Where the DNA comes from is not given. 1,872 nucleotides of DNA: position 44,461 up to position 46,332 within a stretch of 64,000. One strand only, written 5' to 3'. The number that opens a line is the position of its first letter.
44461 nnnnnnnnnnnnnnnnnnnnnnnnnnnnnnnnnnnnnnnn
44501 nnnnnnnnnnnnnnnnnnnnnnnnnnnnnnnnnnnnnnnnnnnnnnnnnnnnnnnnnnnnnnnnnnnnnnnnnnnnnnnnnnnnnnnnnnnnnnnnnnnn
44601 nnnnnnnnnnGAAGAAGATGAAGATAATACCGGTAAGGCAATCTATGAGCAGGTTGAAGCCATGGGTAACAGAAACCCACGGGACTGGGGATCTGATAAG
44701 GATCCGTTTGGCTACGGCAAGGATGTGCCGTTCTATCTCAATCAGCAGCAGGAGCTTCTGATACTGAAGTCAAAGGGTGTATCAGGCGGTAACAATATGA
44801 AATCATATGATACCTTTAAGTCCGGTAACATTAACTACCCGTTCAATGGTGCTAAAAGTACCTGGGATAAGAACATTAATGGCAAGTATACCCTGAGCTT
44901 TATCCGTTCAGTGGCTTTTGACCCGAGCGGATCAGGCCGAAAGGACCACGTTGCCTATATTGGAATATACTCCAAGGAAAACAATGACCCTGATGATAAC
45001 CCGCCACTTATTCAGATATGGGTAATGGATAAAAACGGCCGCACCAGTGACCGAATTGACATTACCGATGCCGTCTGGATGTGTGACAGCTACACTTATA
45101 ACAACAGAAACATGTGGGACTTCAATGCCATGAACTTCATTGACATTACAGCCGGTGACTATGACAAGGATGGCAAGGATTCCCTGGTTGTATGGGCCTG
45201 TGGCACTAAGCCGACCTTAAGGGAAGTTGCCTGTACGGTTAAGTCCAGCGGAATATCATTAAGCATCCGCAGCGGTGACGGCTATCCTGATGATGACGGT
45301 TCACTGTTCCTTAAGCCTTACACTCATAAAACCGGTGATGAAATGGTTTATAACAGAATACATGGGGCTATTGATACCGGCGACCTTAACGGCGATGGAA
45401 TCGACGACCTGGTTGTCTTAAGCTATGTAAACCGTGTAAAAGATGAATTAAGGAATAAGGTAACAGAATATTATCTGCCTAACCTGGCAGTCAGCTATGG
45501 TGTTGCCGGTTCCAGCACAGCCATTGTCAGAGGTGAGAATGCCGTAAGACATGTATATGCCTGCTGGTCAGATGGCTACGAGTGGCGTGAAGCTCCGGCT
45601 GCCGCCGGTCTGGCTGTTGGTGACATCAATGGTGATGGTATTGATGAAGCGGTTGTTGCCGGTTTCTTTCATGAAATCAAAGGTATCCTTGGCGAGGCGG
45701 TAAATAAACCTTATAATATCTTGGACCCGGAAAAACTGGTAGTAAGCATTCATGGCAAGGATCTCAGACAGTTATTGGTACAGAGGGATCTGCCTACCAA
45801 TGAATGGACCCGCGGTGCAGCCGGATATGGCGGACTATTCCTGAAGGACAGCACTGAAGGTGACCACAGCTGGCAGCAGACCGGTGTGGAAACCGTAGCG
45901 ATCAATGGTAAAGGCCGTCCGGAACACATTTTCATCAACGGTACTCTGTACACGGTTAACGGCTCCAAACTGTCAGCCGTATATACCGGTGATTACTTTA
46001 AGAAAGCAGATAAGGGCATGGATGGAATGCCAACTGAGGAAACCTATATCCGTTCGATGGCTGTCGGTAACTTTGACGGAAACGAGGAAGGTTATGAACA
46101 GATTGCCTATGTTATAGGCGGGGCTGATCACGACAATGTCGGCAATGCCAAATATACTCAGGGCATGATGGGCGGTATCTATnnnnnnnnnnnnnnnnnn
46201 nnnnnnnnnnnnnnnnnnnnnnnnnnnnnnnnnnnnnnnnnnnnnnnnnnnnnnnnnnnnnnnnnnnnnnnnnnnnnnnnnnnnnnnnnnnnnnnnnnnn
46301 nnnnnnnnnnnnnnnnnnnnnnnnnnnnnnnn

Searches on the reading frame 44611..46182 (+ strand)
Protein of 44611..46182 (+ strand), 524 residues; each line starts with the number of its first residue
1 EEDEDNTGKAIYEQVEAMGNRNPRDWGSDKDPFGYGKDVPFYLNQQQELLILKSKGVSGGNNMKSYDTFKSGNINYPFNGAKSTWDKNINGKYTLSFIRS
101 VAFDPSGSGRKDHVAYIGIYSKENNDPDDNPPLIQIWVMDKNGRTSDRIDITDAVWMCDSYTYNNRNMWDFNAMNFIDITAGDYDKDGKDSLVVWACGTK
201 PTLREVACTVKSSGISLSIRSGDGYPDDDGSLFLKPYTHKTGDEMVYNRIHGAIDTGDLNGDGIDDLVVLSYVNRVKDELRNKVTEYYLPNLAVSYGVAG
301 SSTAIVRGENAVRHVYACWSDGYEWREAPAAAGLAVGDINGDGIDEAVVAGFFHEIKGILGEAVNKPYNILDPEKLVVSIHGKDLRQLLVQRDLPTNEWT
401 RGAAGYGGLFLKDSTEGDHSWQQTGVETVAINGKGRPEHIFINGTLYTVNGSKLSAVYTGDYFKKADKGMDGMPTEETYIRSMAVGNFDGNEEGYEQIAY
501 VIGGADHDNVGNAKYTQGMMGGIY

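Call 27: search_protein_families(library=pfam, proteins=[window:44611-46182:+], max_evalue=1)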
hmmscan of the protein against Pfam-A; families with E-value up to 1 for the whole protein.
window:44611-46182:+ (524 aa): 2 families
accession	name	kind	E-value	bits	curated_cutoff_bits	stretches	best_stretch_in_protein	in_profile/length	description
PF13517.12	FG-GAP_3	-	8.5e-05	23.5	26.9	2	244-269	39-61/61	FG-GAP-like repeat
PF01839.29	FG-GAP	-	0.00059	20.1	22.1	2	253-269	4-20/37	FG-GAP repeat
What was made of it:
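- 44611..46401 (+): N-terminal conserved segment plus a 7-8-bladed FG-GAP-type beta-propeller with Ca-loop motifs (aa 37-633). Sub-threshold Pfam FG-GAP hits (call 27).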
